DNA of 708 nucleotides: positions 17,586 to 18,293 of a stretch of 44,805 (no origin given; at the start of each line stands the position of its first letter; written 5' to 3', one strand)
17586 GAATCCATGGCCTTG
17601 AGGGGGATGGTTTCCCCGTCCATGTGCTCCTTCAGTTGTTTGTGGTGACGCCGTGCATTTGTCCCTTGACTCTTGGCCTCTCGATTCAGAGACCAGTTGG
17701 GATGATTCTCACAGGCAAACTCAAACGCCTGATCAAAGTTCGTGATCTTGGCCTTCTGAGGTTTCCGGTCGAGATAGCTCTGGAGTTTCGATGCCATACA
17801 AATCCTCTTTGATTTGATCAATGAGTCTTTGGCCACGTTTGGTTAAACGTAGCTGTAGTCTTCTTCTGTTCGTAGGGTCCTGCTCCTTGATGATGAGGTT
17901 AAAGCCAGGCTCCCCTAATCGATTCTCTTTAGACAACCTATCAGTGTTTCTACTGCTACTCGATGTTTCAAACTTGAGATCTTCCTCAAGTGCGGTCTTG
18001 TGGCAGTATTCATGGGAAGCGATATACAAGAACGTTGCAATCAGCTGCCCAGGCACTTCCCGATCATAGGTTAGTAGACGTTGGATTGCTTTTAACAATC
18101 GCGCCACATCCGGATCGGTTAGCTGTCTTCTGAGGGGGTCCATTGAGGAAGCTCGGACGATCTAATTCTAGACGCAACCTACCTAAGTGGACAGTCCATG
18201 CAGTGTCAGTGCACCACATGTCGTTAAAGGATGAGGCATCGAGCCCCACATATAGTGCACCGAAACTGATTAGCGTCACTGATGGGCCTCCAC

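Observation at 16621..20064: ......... motif family confined to the early region, with an orientation flip around the marR-like and int genes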

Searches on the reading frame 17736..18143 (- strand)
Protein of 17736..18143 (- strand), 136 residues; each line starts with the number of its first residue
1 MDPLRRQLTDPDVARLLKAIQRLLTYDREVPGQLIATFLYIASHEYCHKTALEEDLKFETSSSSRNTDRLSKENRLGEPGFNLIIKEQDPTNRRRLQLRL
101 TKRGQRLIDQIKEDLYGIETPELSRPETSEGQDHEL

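Call 15: search_protein_families(library=pfam, proteins=[window:17736-18143:-], max_evalue=0.01)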
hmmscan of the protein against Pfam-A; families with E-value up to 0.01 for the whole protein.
window:17736-18143:- (136 aa): 0 families

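Call 40: find_related_loci(query=window:17736-18143:-, collection=viral_contigs, flank=6000)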
Query window:17736-18143:- (136 aa) in viral_contigs; peptide patterns used: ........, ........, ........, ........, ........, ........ (x = any residue, [..] = any of these).
12 stretches matched a pattern; 1 encode a relative of the query (tblastn E <= 1e-3); 1 distinct loci.
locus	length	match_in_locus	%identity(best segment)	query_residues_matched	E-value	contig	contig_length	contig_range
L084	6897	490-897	71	1-136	3e-63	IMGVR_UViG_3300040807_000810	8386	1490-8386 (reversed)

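Call 65: search_solved_structures(query=A1, max_evalue=1)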
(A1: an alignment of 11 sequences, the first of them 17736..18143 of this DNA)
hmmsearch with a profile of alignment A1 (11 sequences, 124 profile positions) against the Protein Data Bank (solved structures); distinct sequences matched with E-value up to 1: 9.
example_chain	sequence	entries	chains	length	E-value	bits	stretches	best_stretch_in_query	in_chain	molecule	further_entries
3bpv_A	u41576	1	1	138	0.001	22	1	76-111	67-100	Transcriptional regulator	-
3bpx_A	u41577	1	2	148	0.0011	21.9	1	76-111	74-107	Transcriptional regulator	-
2eth_A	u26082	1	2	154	0.039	16.9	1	74-111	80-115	transcriptional regulator, putative, Mar family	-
2nyx_A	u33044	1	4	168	0.048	16.6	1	27-113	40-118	Probable transcriptional regulatory protein, Rv1404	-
3mex_A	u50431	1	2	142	0.44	13.5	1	77-114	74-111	Multidrug resistance operon repressor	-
1lnw_A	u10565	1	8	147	0.48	13.4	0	77-114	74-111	Multidrug resistance operon repressor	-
4zzl_A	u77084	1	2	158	0.59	13.1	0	77-114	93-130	MULTIDRUG RESISTANCE OPERON REPRESSOR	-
3q5f_A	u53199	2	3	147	0.61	13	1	80-117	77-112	Transcriptional regulator slyA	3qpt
3deu_A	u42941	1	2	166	0.74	12.8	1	79-117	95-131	Transcriptional regulator slyA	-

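Call 66: search_protein_families(library=phrogs, proteins=[window:17736-18143:-], max_evalue=0.001)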
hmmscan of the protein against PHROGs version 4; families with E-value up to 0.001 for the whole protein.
window:17736-18143:- (136 aa): 1 family
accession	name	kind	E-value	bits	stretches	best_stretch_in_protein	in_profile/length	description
phrog_9665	-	transcription regulation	2.6e-43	147.8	1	1-117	1-117/118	transcriptional regulator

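Call 69: search_dna_similar(query=window:17736-18143:-, collection=phages, mode=protein, max_rows=40, max_evalue=0.001)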
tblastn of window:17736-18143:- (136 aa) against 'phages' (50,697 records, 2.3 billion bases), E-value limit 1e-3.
Records with a match: 48; places in all: 48; records where one place covers at least 80% of the query: 16.
Best place of each record, by identity: 60-80% 3; <60% 45.
By first word of the organism name: Pelagibacter 20; Synechococcus 11; uncultured 6; Cyanophage 4; Prochlorococcus 4; Tiamatvirus 1; Pseudomonas 1; Bacteriophage 1.
By host as written in the record: - 10; Candidatus Pelagibacter sp. HTCC7211 6; Candidatus Pelagibacter sp H2P3alpha 6; Synechococcus sp. CB0101 5; Candidatus Pelagibacter ubique HTCC1062 5; Synechococcus sp. WH8017 2; Prochlorococcus marinus MIT9312 2; Synechococcus sp. WH8109 2; and 7 more.
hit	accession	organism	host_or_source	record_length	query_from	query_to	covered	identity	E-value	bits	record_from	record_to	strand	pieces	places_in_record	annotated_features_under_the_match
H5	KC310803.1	Synechococcus phage S-CBP3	Synechococcus sp. CB0101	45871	1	136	100%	72.1%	2e-60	205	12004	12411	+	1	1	transcriptional regulator, MarR family protein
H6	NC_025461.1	Synechococcus phage S-CBP3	Synechococcus sp. CB0101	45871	1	136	100%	72.1%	2e-60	205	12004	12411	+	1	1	transcriptional regulator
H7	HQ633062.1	Synechococcus phage S-CBP3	Synechococcus sp. CB0101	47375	1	136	100%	72.1%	2e-60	205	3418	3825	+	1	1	gp0.7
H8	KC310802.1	Synechococcus phage S-CBP1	Synechococcus sp. CB0101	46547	1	117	86%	53.8%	1e-36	137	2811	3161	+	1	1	transcriptional regulator, MarR family protein | integrase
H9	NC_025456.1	Synechococcus phage S-CBP1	Synechococcus sp. CB0101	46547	1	117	86%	53.8%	1e-36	137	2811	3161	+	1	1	transcriptional regulator | integrase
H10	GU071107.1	Cyanophage P-SSP2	Synechococcus sp. WH8017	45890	2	129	94%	46.6%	2e-30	120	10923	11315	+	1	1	gp0.7 | predicted protein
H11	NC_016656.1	Cyanophage P-SSP2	Synechococcus sp. WH8017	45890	2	129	94%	46.6%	2e-30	120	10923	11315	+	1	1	transcriptional regulator | hypothetical protein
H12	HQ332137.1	Prochlorococcus phage P-SSP3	Prochlorococcus marinus MIT9312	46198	2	129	94%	46.6%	2e-30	120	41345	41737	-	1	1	hypothetical protein (x2) | integrase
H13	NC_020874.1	Prochlorococcus phage P-SSP3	Prochlorococcus marinus MIT9312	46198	2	129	94%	46.6%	2e-30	120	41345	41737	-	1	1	transcriptional regulator | integrase | hypothetical protein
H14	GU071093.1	Tiamatvirus PSSP7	-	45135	2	117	85%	50.0%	9e-30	117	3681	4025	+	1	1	gp0.7 | conserved hypothetical protein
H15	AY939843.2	Prochlorococcus phage P-SSP7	-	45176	2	117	85%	50.0%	9e-30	117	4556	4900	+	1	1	0.7: gp0.7 | int: phage-related integrase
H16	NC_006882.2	Prochlorococcus phage P-SSP7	-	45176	2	117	85%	50.0%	9e-30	117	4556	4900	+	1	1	0.7: transcriptional regulator | int: integrase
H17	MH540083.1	Synechococcus T7-like phage S-TIP37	Synechococcus sp. WH8109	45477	1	117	86%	46.2%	4e-28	113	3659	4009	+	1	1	hypothetical protein | int: integrase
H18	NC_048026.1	Synechococcus T7-like phage S-TIP37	Synechococcus sp. WH8109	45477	1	117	86%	46.2%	4e-28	113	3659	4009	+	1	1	transcriptional regulator | int: integrase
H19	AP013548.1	uncultured phage_MedDCM-OCT-S38-C3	metagenomic fosmid library constructed ...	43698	6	136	96%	31.6%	7e-10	61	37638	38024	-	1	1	Transcriptional regulators (MarR) | Integrase (XerC)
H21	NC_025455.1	Synechococcus phage S-CBP2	Synechococcus sp. CB0208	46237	9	109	74%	37.3%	6e-17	81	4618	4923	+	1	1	transcriptional regulator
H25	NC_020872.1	Cyanophage SS120-1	Prochlorococcus marinus SS120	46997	15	111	71%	36.1%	1e-11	66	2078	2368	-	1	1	transcriptional regulator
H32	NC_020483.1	Pelagibacter phage HTVC019P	Candidatus Pelagibacter ubique HTCC1062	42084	16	107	68%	36.8%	5e-9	59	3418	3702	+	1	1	transcriptional regulator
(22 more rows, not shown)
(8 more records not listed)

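Call 70: get_annotated_region(hit=H9, flank=6000)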
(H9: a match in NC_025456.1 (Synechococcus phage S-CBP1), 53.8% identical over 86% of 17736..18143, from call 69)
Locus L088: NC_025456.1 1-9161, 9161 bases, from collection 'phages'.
description: Synechococcus phage S-CBP1, complete genome.
organism: Synechococcus phage S-CBP1 (NCBI taxid 1273711)
taxonomy: Viruses; Duplodnaviria; Heunggongvirae; Uroviricota; Caudoviricetes; Autographiviridae
host: Synechococcus sp. CB0101; source: Baltimore Inner Harbor water; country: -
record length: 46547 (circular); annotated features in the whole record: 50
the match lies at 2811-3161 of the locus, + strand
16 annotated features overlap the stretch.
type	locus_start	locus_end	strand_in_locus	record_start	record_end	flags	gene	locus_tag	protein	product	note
CDS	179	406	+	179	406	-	-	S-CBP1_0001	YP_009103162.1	hypothetical protein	-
CDS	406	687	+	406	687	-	-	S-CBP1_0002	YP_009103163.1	hypothetical protein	-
CDS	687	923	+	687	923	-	-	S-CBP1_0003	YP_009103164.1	hypothetical protein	-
CDS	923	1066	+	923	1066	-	-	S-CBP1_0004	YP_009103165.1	hypothetical protein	-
CDS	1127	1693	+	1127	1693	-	-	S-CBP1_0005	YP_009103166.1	hypothetical protein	-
CDS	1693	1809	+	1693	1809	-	-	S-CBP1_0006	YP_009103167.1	hypothetical protein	-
CDS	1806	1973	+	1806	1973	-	-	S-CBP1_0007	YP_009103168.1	hypothetical protein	-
CDS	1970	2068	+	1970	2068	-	-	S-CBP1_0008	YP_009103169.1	hypothetical protein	-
CDS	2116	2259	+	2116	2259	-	-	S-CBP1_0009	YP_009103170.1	hypothetical protein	-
CDS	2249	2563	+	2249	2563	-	-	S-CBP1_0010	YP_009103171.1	hypothetical protein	-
CDS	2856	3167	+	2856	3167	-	-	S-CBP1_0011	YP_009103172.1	transcriptional regulator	-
CDS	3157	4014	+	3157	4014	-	-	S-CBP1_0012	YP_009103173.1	integrase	-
CDS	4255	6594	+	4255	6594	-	-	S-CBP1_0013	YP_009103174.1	RNA polymerase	-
CDS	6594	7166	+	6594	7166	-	-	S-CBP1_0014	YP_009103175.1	Gp2.5-like ssDNA binding protein and ssDNA annealing protein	-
CDS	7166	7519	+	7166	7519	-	-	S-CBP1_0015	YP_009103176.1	endonuclease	-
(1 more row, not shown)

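Call 71: get_annotated_region(hit=H16, flank=6000)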
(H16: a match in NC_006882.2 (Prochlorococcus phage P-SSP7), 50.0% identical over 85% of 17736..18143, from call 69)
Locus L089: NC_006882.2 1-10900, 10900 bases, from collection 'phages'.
description: Prochlorococcus phage P-SSP7, complete genome.
organism: Prochlorococcus phage P-SSP7 (NCBI taxid 2908095)
taxonomy: Viruses; Duplodnaviria; Heunggongvirae; Uroviricota; Caudoviricetes; Autographiviridae; Tiamatvirus; Tiamatvirus PSSP7
host: -; source: -; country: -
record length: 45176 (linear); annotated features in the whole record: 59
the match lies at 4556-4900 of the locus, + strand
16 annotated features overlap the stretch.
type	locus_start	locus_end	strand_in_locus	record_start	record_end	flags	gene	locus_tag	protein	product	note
CDS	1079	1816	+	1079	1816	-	-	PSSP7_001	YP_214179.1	uncharacterized protein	-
CDS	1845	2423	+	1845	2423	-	gp12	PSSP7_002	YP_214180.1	DNA methyltransferase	similar to gp12 of Burkholderia cepacia phage Bcep1 and hypothetical Rhodobacter protein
CDS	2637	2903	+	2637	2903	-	-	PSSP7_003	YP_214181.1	uncharacterized protein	-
CDS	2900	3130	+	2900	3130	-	-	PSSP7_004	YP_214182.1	uncharacterized protein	-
CDS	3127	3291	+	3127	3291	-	-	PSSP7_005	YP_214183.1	hypothetical protein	-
CDS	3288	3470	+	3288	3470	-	-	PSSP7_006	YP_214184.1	uncharacterized protein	-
CDS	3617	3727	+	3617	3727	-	-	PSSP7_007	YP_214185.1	hypothetical protein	-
CDS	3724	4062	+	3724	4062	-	-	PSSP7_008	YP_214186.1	hypothetical protein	-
CDS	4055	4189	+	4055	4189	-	-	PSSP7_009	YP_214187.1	uncharacterized protein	-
CDS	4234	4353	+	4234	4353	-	-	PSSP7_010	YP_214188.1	hypothetical protein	-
CDS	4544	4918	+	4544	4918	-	0.7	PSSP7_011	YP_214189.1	transcriptional regulator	similar to T7 gp0.7 and Prochloroccoccus marR family transcriptional regulator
CDS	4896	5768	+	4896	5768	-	int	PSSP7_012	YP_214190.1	integrase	Int; contains conserved residues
CDS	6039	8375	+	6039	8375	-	1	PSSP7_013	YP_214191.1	RNA polymerase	gp1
CDS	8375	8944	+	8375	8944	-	2.5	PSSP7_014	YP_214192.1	T7-like ssDNA binding protein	gp2.5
CDS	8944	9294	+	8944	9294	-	3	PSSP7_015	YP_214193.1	endonuclease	gp3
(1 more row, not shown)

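Call 72: get_annotated_region(hit=H18, flank=6000)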
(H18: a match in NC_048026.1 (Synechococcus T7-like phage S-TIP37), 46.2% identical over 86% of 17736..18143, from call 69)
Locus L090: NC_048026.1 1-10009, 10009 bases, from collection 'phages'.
description: Synechococcus T7-like virus S-TIP37, complete genome.
organism: Synechococcus T7-like phage S-TIP37 (NCBI taxid 1332145)
taxonomy: Viruses; Duplodnaviria; Heunggongvirae; Uroviricota; Caudoviricetes; Autographiviridae; Igirivirus; Igirivirus STIP37
host: Synechococcus sp. WH8109; source: Red Sea, coastal; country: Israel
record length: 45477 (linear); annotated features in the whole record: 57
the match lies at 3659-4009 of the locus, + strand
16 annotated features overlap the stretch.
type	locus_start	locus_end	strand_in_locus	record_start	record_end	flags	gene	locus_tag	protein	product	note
CDS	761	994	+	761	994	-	-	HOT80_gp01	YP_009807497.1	hypothetical protein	-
CDS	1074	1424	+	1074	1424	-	-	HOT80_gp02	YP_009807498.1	hypothetical protein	-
CDS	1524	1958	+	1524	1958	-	-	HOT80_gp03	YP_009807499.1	hypothetical protein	-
CDS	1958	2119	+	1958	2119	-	-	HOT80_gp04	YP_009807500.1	hypothetical protein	-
CDS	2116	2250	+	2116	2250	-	-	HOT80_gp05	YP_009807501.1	hypothetical protein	-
CDS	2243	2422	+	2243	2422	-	-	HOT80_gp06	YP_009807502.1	hypothetical protein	-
CDS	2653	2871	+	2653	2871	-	-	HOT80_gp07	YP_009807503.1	hypothetical protein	-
CDS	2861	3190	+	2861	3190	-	-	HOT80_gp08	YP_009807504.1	hypothetical protein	-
CDS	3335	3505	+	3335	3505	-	-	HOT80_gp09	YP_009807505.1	hypothetical protein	-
CDS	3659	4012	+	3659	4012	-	-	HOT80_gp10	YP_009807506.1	transcriptional regulator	DNA-binding domain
CDS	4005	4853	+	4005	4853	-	int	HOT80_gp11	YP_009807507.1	integrase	-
CDS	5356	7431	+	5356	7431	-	-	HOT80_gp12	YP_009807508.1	RNA polymerase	T7-like RNA polymerase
CDS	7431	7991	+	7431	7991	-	-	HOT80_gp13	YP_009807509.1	Gp2.5-like ssDNA binding protein and ssDNA annealing protein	T7-like ssDNA binding protein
CDS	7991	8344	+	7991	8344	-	-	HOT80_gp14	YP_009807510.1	endonuclease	T7-like endonuclease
CDS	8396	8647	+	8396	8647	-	-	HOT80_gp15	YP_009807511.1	hypothetical protein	-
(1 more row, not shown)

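Call 82: get_annotated_region(hit=H11, flank=6000)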
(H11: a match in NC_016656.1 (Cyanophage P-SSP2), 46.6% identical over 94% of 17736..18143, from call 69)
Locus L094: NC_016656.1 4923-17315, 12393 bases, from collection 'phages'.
description: Cyanophage P-SSP2, complete genome.
organism: Cyanophage P-SSP2 (NCBI taxid 444876)
taxonomy: Viruses; Duplodnaviria; Heunggongvirae; Uroviricota; Caudoviricetes; Autographiviridae; Tritonvirus; Tritonvirus PSSP2
host: Synechococcus sp. WH8017; source: -; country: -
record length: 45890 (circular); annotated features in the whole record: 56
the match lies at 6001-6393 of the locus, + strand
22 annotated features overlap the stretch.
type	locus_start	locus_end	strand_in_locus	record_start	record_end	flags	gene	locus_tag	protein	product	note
CDS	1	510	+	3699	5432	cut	-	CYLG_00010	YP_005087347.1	terminase large subunit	-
CDS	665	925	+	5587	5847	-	-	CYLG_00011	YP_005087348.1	hypothetical protein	-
CDS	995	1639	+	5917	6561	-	-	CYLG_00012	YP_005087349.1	transaldolase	-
CDS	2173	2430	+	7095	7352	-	-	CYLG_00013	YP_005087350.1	hypothetical protein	-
CDS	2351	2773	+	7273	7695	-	-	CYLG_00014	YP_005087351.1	hypothetical protein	-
CDS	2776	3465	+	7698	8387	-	-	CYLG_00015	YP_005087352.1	hypothetical protein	-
CDS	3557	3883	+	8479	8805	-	-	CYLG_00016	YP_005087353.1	hypothetical protein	-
CDS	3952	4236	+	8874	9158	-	-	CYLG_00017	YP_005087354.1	hypothetical protein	-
CDS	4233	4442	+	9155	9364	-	-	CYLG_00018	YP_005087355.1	hypothetical protein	-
CDS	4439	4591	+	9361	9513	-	-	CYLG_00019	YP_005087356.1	hypothetical protein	-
CDS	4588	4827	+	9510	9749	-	-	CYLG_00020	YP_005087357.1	hypothetical protein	-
CDS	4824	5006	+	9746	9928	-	-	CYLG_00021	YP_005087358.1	hypothetical protein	-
CDS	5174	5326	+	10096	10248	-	-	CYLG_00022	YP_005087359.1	hypothetical protein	-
CDS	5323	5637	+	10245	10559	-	-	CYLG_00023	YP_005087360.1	hypothetical protein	-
CDS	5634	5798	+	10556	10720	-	-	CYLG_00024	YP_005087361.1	hypothetical protein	-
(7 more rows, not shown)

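Call 83: get_annotated_region(hit=H21, flank=6000)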
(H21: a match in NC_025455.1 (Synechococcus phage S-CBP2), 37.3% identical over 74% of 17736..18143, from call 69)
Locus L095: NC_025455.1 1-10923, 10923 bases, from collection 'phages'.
description: Synechococcus phage S-CBP2, complete genome.
organism: Synechococcus phage S-CBP2 (NCBI taxid 756277)
taxonomy: Viruses; Duplodnaviria; Heunggongvirae; Uroviricota; Caudoviricetes; Autographiviridae; Kembevirus; Kembevirus SCBP2
host: Synechococcus sp. CB0208; source: Chesapeake Bay water; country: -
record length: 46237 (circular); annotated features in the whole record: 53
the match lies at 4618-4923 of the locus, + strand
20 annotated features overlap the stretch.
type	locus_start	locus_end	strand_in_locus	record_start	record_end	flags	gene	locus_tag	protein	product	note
CDS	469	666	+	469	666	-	-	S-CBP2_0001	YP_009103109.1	hypothetical protein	-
CDS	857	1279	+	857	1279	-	-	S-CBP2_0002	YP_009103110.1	hypothetical protein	-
CDS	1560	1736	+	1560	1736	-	-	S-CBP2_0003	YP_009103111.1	hypothetical protein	-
CDS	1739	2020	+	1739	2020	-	-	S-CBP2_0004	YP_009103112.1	hypothetical protein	-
CDS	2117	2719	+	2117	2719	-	-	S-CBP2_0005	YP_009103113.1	hypothetical protein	-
CDS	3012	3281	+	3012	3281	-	-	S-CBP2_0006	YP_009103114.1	hypothetical protein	-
CDS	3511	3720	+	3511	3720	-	-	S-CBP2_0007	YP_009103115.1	hypothetical protein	-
CDS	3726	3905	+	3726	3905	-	-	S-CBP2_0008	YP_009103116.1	hypothetical protein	-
CDS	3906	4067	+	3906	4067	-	-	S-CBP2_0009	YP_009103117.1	hypothetical protein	-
CDS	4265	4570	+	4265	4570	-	-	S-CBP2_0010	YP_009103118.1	hypothetical protein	-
CDS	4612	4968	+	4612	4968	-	-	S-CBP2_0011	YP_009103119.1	transcriptional regulator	-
CDS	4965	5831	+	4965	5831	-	-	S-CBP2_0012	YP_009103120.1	integrase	-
CDS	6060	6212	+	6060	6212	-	-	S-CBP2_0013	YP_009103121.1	hypothetical protein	-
CDS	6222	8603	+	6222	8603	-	-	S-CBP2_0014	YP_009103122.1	RNA polymerase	-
CDS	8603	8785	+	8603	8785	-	-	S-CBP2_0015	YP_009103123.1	hypothetical protein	-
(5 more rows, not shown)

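Call 84: get_annotated_region(hit=H25, flank=6000)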
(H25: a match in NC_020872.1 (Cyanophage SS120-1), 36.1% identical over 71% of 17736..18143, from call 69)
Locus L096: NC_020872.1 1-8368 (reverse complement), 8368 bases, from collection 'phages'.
description: Cyanophage SS120-1 genomic sequence.
organism: Cyanophage SS120-1 (NCBI taxid 616674)
taxonomy: Viruses; Duplodnaviria; Heunggongvirae; Uroviricota; Caudoviricetes; Autographiviridae; Banchanvirus; Banchanvirus SS1201
host: Prochlorococcus marinus SS120; source: Atlantic: BATS; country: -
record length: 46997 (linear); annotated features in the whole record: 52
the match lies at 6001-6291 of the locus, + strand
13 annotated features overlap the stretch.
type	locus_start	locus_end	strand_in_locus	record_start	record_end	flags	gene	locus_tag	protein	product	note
CDS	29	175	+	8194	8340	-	-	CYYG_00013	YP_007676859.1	hypothetical protein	-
CDS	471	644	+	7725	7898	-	-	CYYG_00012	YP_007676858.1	hypothetical protein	-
CDS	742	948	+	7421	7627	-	-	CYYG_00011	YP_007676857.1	hypothetical protein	-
CDS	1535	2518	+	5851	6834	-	-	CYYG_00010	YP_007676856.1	anti-restriction protein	-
CDS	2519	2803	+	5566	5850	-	-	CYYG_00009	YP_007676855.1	hypothetical protein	-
CDS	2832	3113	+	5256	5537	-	-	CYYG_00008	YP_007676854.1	hypothetical protein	-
CDS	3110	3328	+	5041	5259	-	-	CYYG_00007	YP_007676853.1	hypothetical protein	-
CDS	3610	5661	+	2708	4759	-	-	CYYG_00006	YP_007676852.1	RNA polymerase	-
CDS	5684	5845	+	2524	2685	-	-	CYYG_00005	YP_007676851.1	hypothetical protein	-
CDS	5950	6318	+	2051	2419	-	-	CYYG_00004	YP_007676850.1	transcriptional regulator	-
CDS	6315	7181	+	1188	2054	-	-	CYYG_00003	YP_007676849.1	integrase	-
CDS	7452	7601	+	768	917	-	-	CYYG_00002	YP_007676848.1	hypothetical protein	-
CDS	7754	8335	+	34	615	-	-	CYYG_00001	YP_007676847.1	ssDNA binding protein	-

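Call 95: search_protein_families(library=pfam, alignment_id=A1, max_evalue=1)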
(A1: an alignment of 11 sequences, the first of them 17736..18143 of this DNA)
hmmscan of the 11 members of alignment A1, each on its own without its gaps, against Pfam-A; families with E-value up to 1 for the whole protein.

A. member 1, window:17736-18143:- (136 aa): 0 families

B. families by the number of members that match (of 11 scanned): 7 families
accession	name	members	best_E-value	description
PF12802.13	MarR_2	6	0.0017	MarR family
PF13463.12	HTH_27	5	0.0045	Winged helix DNA-binding domain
PF25213.1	HVO_A0261_N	3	6.7e-05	HVO_A0261 N-terminal domain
PF13601.12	HTH_34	3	0.074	Winged helix DNA-binding domain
PF01047.28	MarR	3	0.076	MarR family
PF04540.18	Herpes_UL51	2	0.035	Herpesvirus UL51 protein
PF18461.7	Atypical_Card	1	0.17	Atypical caspase recruitment domain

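Call 97: get_annotated_region(hit=H32, flank=5000)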
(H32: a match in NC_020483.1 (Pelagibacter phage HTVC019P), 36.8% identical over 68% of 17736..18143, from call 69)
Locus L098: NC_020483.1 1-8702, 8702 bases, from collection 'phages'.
description: Pelagibacter phage HTVC019P, complete genome.
organism: Pelagibacter phage HTVC019P (NCBI taxid 1283079)
taxonomy: Viruses; Duplodnaviria; Heunggongvirae; Uroviricota; Caudoviricetes; Autographiviridae; Pelagivirus; Pelagivirus HTVC019P
host: Candidatus Pelagibacter ubique HTCC1062; source: -; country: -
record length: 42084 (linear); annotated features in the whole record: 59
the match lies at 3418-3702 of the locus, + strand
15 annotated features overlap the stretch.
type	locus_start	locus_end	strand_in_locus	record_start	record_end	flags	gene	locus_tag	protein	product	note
CDS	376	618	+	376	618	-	-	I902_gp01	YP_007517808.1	hypothetical protein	-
CDS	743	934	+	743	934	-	-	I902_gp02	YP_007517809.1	hypothetical protein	-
CDS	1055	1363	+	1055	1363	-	-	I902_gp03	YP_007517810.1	hypothetical protein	-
CDS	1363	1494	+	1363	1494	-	-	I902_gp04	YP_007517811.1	hypothetical protein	-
CDS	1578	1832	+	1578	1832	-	-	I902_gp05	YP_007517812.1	hypothetical protein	-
CDS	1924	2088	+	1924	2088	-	-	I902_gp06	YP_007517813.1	hypothetical protein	-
CDS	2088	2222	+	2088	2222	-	-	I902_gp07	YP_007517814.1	hypothetical protein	-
CDS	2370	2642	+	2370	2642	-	-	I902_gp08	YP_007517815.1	hypothetical protein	-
CDS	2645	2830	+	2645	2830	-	-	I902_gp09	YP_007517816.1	hypothetical protein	-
CDS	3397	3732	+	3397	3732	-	-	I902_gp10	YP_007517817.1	transcriptional regulator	-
CDS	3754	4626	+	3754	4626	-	-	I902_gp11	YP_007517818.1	integrase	-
CDS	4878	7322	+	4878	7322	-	-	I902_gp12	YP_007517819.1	RNA polymerase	-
CDS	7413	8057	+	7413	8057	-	-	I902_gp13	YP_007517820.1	Gp2.5-like ssDNA binding protein and ssDNA annealing protein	-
CDS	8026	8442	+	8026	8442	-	-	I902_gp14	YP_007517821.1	endonuclease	-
CDS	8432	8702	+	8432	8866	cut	-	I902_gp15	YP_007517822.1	amidase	-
